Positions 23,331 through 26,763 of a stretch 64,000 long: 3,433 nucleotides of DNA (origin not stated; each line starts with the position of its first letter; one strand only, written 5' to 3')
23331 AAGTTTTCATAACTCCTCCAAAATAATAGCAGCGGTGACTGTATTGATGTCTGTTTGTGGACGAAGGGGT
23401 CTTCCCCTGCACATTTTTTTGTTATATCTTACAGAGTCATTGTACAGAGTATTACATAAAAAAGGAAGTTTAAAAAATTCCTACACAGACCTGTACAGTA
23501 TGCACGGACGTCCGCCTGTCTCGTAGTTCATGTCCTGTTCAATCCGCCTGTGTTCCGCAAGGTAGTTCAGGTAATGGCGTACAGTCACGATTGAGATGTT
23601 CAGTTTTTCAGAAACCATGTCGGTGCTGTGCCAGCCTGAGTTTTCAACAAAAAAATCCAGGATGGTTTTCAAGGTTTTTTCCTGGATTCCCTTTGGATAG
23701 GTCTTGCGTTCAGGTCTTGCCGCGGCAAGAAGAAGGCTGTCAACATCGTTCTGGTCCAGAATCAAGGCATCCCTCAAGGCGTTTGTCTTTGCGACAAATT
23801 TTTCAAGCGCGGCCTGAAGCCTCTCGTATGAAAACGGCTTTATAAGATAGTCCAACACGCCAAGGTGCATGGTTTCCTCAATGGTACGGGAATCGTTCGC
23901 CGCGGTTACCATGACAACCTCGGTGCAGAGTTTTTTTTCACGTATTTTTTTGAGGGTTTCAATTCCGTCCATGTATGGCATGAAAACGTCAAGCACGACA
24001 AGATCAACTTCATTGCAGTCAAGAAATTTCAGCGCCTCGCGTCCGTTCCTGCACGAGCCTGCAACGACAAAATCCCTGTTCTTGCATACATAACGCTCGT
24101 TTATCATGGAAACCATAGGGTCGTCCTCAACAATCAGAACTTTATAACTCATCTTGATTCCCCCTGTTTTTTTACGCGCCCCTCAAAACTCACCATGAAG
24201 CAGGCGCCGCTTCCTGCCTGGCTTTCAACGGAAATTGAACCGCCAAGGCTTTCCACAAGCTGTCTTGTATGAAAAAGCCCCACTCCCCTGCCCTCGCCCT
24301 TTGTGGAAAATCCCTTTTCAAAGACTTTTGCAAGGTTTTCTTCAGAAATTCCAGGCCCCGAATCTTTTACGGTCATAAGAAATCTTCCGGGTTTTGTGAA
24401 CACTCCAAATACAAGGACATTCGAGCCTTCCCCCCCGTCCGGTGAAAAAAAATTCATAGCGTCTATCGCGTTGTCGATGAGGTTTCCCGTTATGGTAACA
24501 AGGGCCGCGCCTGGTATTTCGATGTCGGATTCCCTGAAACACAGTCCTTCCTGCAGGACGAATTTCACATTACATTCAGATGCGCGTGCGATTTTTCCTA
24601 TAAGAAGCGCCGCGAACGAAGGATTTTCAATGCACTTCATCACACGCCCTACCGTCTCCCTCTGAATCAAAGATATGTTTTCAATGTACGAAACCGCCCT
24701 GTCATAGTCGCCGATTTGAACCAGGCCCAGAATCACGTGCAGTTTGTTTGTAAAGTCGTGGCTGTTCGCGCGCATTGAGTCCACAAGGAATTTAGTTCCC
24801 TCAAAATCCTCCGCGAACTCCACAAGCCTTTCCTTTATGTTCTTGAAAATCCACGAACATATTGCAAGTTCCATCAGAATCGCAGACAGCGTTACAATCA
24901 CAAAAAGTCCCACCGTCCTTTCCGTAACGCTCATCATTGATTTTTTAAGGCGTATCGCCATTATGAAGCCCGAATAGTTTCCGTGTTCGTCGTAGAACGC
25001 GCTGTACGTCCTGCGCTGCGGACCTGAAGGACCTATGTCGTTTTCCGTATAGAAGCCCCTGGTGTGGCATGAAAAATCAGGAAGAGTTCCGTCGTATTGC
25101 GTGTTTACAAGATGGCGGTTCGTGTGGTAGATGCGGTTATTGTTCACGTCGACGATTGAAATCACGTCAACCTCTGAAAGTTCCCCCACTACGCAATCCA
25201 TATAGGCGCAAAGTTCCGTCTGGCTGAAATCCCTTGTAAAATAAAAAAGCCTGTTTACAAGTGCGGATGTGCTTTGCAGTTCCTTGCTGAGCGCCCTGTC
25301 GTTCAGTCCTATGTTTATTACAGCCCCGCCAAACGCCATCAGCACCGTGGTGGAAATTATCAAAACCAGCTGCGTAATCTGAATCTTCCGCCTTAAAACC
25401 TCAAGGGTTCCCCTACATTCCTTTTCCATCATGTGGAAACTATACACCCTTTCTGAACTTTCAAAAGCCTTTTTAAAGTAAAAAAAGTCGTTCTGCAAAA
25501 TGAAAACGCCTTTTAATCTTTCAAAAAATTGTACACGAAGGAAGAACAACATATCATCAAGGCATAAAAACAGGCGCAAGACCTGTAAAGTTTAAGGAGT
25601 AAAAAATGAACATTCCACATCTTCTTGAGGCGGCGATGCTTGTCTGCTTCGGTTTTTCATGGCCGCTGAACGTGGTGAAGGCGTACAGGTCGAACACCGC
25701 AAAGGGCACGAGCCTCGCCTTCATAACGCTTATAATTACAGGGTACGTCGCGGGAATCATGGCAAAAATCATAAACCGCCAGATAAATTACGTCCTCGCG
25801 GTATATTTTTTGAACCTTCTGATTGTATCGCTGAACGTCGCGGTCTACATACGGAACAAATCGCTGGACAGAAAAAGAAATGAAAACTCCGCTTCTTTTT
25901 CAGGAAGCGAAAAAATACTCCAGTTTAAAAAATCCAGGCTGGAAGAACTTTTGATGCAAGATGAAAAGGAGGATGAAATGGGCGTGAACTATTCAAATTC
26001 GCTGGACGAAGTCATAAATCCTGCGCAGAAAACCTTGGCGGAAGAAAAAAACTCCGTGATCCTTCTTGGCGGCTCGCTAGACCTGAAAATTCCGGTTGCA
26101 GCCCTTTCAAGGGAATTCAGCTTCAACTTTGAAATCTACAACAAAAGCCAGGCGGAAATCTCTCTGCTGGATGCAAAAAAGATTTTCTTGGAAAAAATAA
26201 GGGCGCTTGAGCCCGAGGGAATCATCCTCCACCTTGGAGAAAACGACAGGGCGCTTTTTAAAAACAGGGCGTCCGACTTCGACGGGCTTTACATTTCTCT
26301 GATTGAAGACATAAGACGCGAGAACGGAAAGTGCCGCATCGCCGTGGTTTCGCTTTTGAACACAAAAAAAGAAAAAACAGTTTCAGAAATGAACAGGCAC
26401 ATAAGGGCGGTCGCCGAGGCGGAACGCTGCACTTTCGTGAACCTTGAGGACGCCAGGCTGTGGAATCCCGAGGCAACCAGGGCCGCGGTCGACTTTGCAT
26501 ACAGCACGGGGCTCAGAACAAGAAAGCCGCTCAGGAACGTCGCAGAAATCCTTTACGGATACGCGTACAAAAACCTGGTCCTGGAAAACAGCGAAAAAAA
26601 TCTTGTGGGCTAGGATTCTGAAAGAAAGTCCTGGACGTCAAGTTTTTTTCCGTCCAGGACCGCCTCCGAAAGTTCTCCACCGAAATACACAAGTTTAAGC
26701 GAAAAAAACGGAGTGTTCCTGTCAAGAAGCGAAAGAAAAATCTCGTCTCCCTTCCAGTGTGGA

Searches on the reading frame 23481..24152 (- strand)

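Call 17: search_protein_families(library=pfam, proteins=[window:23481-24152:-], max_evalue=0.00001)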
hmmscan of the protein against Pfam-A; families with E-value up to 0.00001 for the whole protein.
window:23481-24152:- (223 aa): 1 family
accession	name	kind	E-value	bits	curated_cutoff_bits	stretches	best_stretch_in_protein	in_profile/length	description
PF00072.30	Response_reg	-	3.7e-27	95.1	30.2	1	5-116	1-110/111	Response regulator receiver domain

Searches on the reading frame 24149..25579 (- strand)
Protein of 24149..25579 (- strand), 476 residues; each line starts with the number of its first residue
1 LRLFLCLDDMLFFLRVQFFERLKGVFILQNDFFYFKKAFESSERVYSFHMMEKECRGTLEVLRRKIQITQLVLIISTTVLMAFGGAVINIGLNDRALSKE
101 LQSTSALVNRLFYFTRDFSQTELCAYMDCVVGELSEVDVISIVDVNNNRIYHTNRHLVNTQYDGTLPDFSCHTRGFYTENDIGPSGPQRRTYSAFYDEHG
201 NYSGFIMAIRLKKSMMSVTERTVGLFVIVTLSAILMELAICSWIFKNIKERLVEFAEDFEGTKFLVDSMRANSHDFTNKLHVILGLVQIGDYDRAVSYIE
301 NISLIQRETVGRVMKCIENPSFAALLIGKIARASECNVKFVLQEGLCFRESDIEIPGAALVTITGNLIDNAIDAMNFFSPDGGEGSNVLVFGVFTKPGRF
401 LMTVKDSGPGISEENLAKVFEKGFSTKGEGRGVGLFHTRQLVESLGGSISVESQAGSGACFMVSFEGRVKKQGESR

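Call 17: search_protein_families(library=pfam, proteins=[window:24149-25579:-], max_evalue=0.00001)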
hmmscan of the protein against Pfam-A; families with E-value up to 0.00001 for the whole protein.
window:24149-25579:- (476 aa): 3 families
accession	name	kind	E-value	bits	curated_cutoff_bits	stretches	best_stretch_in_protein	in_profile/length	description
PF02518.31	HATPase_c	-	5.8e-20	72.2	26.4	1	359-465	5-107/111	Histidine kinase-, DNA gyrase B-, and HSP90-like ATPase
PF14689.11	SPOB_a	-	1.4e-11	44.3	28.1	1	263-303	10-50/62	Sensor_kinase_SpoOB-type, alpha-helical domain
PF14501.12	HATPase_c_5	-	6.7e-06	26.4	22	0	359-455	5-92/102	GHKL domain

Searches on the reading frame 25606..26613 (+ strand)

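Call 17: search_protein_families(library=pfam, proteins=[window:25606-26613:+], max_evalue=0.00001)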
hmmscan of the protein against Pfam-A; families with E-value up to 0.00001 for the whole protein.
window:25606-26613:+ (335 aa): 1 family
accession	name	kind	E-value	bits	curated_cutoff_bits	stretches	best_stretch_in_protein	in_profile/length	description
PF13472.12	Lipase_GDSL_2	-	6.2e-07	30.5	32.9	1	194-288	51-157/178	GDSL-like Lipase/Acylhydrolase family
